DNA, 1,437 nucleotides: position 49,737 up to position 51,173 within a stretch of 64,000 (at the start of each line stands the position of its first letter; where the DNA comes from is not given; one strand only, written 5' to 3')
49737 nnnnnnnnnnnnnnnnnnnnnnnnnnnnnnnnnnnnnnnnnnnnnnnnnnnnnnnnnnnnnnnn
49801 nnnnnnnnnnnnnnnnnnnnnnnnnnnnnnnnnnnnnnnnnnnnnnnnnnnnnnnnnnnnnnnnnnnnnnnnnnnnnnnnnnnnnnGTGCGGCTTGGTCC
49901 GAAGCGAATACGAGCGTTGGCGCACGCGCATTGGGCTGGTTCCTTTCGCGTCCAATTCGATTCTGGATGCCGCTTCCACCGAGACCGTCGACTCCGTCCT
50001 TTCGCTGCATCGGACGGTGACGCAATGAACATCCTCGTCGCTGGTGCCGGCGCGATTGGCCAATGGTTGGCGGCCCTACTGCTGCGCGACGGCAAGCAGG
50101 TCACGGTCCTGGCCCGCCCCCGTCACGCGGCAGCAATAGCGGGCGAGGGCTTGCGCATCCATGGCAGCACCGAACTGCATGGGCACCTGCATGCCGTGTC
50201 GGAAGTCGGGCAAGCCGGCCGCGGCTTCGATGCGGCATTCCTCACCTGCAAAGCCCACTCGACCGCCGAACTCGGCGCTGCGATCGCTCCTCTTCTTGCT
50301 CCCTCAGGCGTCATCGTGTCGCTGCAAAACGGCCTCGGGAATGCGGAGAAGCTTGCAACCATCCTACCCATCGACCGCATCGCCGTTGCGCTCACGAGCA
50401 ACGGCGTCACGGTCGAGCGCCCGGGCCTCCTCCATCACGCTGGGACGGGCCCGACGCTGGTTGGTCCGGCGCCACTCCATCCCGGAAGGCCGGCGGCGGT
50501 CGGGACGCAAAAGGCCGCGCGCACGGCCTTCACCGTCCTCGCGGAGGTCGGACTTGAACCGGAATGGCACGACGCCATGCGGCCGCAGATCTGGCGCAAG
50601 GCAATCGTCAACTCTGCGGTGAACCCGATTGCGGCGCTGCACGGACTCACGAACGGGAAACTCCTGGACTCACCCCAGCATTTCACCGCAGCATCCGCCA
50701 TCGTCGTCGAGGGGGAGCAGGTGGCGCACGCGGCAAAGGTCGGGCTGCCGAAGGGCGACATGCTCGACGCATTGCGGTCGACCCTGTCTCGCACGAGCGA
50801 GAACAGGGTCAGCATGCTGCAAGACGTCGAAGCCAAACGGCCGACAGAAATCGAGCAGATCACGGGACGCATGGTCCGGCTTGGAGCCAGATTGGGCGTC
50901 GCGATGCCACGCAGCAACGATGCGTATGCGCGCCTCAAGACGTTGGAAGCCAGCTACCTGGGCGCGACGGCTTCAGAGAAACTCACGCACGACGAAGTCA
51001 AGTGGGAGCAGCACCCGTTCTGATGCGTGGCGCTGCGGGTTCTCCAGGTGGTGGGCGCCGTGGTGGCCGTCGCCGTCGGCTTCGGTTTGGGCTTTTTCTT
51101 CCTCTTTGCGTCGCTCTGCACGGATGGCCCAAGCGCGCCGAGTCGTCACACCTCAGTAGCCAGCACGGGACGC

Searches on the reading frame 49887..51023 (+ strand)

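Call 94: search_protein_families(library=pfam, proteins=[window:49887-51023:+], max_evalue=0.01)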
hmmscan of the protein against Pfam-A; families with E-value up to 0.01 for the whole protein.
window:49887-51023:+ (378 aa): 4 families
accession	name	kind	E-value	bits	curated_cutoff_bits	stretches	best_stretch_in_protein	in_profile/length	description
PF02558.23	ApbA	-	3.9e-32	111.4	22.2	1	49-195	1-148/150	Ketopantoate reductase PanE/ApbA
PF08546.17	ApbA_C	-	4e-30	105.2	22.7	1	231-353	2-124/125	Ketopantoate reductase PanE/ApbA C terminal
PF01210.29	NAD_Gly3P_dh_N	-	0.0012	19.2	23.1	1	49-154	2-109/158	NAD-dependent glycerol-3-phosphate dehydrogenase N-terminus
PF03807.23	F420_oxidored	-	0.0091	17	21.6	0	51-148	4-93/94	NADP oxidoreductase coenzyme F420-dependent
